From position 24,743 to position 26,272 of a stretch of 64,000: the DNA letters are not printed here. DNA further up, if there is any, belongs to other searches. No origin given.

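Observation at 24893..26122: Anti-sigma-like membrane protein that ends in a T9SS type B sorting domain: possible secretion-coupled sigma-factor switch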

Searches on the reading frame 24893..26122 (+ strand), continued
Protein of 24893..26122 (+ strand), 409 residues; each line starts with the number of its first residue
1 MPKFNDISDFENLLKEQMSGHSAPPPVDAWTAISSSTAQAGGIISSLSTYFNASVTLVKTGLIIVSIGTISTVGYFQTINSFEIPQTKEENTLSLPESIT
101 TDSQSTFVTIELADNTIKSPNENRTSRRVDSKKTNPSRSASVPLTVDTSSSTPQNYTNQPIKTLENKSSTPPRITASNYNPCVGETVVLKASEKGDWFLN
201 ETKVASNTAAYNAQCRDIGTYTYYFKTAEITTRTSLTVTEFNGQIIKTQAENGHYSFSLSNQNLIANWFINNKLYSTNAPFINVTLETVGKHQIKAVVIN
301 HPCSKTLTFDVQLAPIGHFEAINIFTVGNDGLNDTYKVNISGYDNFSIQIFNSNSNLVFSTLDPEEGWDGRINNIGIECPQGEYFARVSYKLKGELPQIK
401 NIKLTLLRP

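Call 42: search_protein_families(library=pfam, proteins=[L006:6371-7411:+, L005:2960-4003:+, L009:2178-3086:+, L029:5137-6045:+, L030:7858-9357:+, L063:4487-5818:+, L030:9474-12350:+, L063:5749-9339:+], max_evalue=0.1)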
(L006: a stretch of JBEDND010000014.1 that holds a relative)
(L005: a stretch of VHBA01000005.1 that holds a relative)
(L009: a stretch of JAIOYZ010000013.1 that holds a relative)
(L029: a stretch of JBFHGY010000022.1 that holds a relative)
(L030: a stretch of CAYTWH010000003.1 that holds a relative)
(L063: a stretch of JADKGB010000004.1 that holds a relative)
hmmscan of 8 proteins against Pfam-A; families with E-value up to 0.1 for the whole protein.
L006:6371-7411:+ (347 aa): 1 family
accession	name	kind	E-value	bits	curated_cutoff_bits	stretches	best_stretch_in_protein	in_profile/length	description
PF13585.12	CHU_C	-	2.2e-12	47.4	27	1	257-340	2-83/86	CHU_C Type IX secretion signal domain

L005:2960-4003:+ (348 aa): 3 families
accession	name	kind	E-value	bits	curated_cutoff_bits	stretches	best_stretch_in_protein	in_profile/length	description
PF13585.12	CHU_C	-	1.8e-12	47.6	27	1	261-336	2-79/86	CHU_C Type IX secretion signal domain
PF18911.6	PKD_4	-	7.4e-08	32.8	27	1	188-245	19-76/85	PKD domain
PF00801.26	PKD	-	0.0022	18.4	23.5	1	202-239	29-67/80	PKD domain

L009:2178-3086:+ (303 aa): 1 family
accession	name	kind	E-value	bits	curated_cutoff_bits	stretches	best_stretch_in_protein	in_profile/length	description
PF13585.12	CHU_C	-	3.3e-18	66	27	1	215-301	3-86/86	CHU_C Type IX secretion signal domain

L029:5137-6045:+ (303 aa): 1 family
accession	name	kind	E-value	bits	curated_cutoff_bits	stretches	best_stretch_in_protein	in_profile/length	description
PF13585.12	CHU_C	-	1.2e-14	54.6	27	1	216-289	3-76/86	CHU_C Type IX secretion signal domain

L030:7858-9357:+ (500 aa): 3 families
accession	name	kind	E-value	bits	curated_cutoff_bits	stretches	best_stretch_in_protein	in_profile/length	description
PF13585.12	CHU_C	-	5.6e-13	49.3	27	1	413-496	2-84/86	CHU_C Type IX secretion signal domain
PF18911.6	PKD_4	-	1.4e-10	41.5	27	1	351-406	29-84/85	PKD domain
PF00801.26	PKD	-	5.2e-06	26.8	23.5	1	355-391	28-66/80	PKD domain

L063:4487-5818:+ (444 aa): 3 families
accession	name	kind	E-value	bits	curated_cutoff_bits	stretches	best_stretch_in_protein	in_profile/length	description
PF18911.6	PKD_4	-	1.1e-27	96.4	27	2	298-340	35-77/85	PKD domain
PF00801.26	PKD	-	1.4e-17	63.9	23.5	2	296-336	28-70/80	PKD domain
PF13585.12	CHU_C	-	4.6e-11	43.1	27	1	355-440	3-84/86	CHU_C Type IX secretion signal domain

L030:9474-12350:+ (959 aa): 5 families
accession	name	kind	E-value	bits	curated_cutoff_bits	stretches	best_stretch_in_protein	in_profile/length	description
PF01510.30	Amidase_2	-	1.2e-14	55.2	26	1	216-362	5-130/131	N-acetylmuramoyl-L-alanine amidase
PF18911.6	PKD_4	-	1e-10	42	27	1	804-849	30-76/85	PKD domain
PF18962.6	Por_Secre_tail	-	1.2e-07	32.4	27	1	877-951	1-73/75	Secretion system C-terminal sorting domain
PF00801.26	PKD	-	6e-07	29.8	23.5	1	810-842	32-66/80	PKD domain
PF07495.19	Y_Y_Y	-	0.0023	18.2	26.6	0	906-949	6-52/65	Y_Y_Y domain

L063:5749-9339:+ (1197 aa): 8 families
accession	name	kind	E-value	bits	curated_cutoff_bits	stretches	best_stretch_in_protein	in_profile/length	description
PF18911.6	PKD_4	-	4.2e-17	62.4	27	1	254-322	11-76/85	PKD domain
PF00801.26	PKD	-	2.6e-14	53.4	23.5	1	254-320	8-71/80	PKD domain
PF13585.12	CHU_C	-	1e-12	48.4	27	1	1106-1178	3-72/86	CHU_C Type IX secretion signal domain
PF13573.12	SprB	-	1.9e-06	27.9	28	1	868-902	1-35/37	SprB repeat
PF01483.27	P_proprotein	-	2.3e-06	28.1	21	1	410-442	6-38/86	Proprotein convertase P-domain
PF22352.2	K319L-like_PKD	-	4.3e-06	27.1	27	0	620-693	1-82/84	K319L-like, PKD domain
PF00431.26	CUB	-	0.0036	18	21.4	1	140-206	22-86/110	CUB domain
PF08329.16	ChitinaseA_N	-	0.062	13.4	21.2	0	1061-1100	70-109/133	Chitinase A, N-terminal domain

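Call 73: list_cluster_members(proteins=[window:24893-26119:+, P0016, P0015, P0002])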
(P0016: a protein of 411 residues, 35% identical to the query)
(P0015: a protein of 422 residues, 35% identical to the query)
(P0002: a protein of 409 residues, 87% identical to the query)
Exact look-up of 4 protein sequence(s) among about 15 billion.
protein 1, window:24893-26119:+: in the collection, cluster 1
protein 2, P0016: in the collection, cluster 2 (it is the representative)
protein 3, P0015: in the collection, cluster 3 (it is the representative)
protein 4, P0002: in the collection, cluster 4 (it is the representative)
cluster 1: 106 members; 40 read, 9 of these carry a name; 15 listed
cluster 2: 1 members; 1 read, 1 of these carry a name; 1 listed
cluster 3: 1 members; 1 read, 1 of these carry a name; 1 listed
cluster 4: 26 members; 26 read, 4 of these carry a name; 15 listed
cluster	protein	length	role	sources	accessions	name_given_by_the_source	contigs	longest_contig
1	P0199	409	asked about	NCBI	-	-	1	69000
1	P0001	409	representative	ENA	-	-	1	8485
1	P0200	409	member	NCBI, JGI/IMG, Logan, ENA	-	gliding motility-associated-like protein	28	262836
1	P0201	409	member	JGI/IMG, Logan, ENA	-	gliding motility-associated-like protein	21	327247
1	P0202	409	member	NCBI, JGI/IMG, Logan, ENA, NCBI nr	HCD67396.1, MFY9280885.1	MAG TPA: hypothetical protein DEQ56_02865 [Bacteroidetes bacterium] | hypothetical protein [Bacteroidota bacterium]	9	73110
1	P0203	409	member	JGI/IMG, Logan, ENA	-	gliding motility-associated-like protein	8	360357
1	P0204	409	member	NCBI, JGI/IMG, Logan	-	gliding motility-associated-like protein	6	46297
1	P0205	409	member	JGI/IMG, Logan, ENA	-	gliding motility-associated-like protein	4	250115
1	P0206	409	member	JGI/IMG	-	gliding motility-associated-like protein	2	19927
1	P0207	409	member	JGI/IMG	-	gliding motility-associated-like protein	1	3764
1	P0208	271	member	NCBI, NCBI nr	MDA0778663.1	MAG: hypothetical protein O3C19_06340, partial [Bacteroidetes bacterium] | hypothetical protein [Bacteroidota bacterium]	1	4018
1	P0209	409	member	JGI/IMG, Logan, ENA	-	-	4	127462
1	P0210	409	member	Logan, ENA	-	-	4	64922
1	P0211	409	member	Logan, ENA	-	-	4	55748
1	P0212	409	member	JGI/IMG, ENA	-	-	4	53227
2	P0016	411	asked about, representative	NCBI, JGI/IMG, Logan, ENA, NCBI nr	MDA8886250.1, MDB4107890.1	gliding motility-associated C-terminal domain-containing protein [Bacteroidia bacterium]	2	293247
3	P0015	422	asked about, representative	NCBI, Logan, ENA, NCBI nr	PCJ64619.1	MAG: hypothetical protein COA58_12845 [Bacteroidetes bacterium] | MAG: hypothetical protein COA58_12845 [Bacteroidota bacterium]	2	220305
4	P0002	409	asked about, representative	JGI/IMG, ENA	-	gliding motility-associated-like protein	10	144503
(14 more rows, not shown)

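Call 81: search_protein_families(library=pfam, proteins=[L005:4153-9498:+, L009:3160-9261:+, L063:9428-12781:+], max_evalue=0.001)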
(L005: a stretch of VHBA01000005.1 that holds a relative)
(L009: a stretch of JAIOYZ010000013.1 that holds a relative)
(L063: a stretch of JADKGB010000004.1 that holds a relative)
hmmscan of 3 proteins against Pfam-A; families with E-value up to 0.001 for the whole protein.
L005:4153-9498:+ (1782 aa): 4 families
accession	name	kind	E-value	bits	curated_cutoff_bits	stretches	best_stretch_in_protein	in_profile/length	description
PF18911.6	PKD_4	-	1.7e-34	118.1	27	2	1407-1468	6-66/85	PKD domain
PF13585.12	CHU_C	-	2.1e-18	66.6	27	1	1692-1776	3-84/86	CHU_C Type IX secretion signal domain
PF00801.26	PKD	-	1e-17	64.3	23.5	1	1418-1467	13-62/80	PKD domain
PF08329.16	ChitinaseA_N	-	2.1e-06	27.9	21.2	0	143-189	56-102/133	Chitinase A, N-terminal domain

L009:3160-9261:+ (2034 aa): 3 families
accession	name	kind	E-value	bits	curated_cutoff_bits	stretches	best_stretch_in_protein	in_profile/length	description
PF13585.12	CHU_C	-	7.8e-20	71.2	27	1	1944-2030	1-85/86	CHU_C Type IX secretion signal domain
PF18911.6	PKD_4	-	2.9e-17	62.9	27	0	1491-1530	37-74/85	PKD domain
PF00801.26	PKD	-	1.9e-07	31.4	23.5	0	30-97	5-65/80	PKD domain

L063:9428-12781:+ (1118 aa): 6 families
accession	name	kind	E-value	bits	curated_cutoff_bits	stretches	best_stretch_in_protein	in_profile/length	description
PF18911.6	PKD_4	-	1.8e-29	102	27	2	166-232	11-76/85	PKD domain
PF00801.26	PKD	-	1.5e-19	70.2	23.5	2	173-232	15-73/80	PKD domain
PF13585.12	CHU_C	-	1.9e-14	54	27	1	1029-1108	2-83/86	CHU_C Type IX secretion signal domain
PF01483.27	P_proprotein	-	1.3e-07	32.1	21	1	319-352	4-37/86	Proprotein convertase P-domain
PF22352.2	K319L-like_PKD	-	3.5e-07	30.6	27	0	171-211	10-49/84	K319L-like, PKD domain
PF13573.12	SprB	-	0.00015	21.8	28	1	618-651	3-36/37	SprB repeat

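Call 83: search_protein_families(library=ncbifam, proteins=[L006:6371-7411:+, L005:2960-4003:+, L009:2178-3086:+, L029:5137-6045:+, L030:7858-9357:+, L063:4487-5818:+, P0016], max_evalue=0.01)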
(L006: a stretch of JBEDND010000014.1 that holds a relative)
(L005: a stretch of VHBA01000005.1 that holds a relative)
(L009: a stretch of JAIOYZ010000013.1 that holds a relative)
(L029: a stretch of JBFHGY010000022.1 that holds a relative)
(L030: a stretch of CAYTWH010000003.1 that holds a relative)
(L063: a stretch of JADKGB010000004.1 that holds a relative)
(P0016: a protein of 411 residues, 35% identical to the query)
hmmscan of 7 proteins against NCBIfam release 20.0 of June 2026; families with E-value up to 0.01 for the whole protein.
L006:6371-7411:+ (347 aa): 1 family
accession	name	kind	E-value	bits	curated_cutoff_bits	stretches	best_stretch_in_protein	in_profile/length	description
TIGR04131.1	Bac_Flav_CTERM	domain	4.4e-11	42.8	35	1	258-326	3-72/85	T9SS type B sorting domain-containing protein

L005:2960-4003:+ (348 aa): 2 families
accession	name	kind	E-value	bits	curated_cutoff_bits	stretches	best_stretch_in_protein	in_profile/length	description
TIGR04131.1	Bac_Flav_CTERM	domain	6.9e-11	42.2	35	1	261-348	2-85/85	T9SS type B sorting domain-containing protein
NF041515.1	GspC_delta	equivalog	0.008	16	150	0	111-197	34-120/311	type II secretion system protein GspC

L009:2178-3086:+ (303 aa): 1 family
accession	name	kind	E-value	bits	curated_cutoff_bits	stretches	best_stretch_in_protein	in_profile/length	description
TIGR04131.1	Bac_Flav_CTERM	domain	7.9e-09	35.6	35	1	216-302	4-84/85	T9SS type B sorting domain-containing protein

L029:5137-6045:+ (303 aa): 1 family
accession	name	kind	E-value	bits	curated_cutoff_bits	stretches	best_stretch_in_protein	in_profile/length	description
TIGR04131.1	Bac_Flav_CTERM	domain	1e-07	32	35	1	216-287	3-73/85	T9SS type B sorting domain-containing protein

L030:7858-9357:+ (500 aa): 1 family
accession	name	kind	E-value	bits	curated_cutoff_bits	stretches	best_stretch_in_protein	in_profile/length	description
TIGR04131.1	Bac_Flav_CTERM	domain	1.7e-08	34.5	35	1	414-500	3-85/85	T9SS type B sorting domain-containing protein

L063:4487-5818:+ (444 aa): 3 families
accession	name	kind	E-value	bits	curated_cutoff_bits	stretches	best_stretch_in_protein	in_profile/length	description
TIGR00864.1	PCC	subfamily_domain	1.1e-07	28.7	1861.4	2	203-248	1074-1122/2700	polycystin cation channel protein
TIGR04131.1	Bac_Flav_CTERM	domain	6.5e-07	29.4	35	1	354-443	2-84/85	T9SS type B sorting domain-containing protein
NF058578.1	CPR_pilus_PamR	equivalog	0.0062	15.4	300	0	311-336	202-227/297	pilus system RbmA-like protein PamR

P0016 (411 aa): 1 family
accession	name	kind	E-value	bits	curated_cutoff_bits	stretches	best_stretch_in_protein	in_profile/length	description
TIGR04131.1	Bac_Flav_CTERM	domain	1.9e-13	50.3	35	1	322-380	2-61/85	T9SS type B sorting domain-containing protein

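Call 93: search_protein_families(library=pfam, proteins=[L088:170-634:+], max_evalue=10)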
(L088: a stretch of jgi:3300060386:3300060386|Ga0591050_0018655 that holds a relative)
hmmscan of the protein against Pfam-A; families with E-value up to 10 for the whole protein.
L088:170-634:+ (155 aa): 0 families
